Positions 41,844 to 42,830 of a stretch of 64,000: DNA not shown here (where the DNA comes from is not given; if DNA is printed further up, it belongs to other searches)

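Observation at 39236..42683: Two-component pair whose response regulator carries a roughly 300-aa unassigned output domain ending in an Rx4H (HEPN-like) motif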

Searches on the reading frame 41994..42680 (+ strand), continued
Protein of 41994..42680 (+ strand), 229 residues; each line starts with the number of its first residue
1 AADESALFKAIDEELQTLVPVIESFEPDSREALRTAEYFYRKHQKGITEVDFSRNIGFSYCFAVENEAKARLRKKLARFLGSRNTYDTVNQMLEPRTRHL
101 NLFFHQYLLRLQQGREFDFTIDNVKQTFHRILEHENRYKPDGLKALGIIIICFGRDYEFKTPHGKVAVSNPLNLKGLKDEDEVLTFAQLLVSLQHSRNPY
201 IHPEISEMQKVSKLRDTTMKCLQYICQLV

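Call 78: search_protein_families(library=padloc, proteins=[window:41994-42680:+], max_evalue=0.1)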
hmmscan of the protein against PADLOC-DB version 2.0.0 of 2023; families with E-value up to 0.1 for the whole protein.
window:41994-42680:+ (229 aa): 0 families
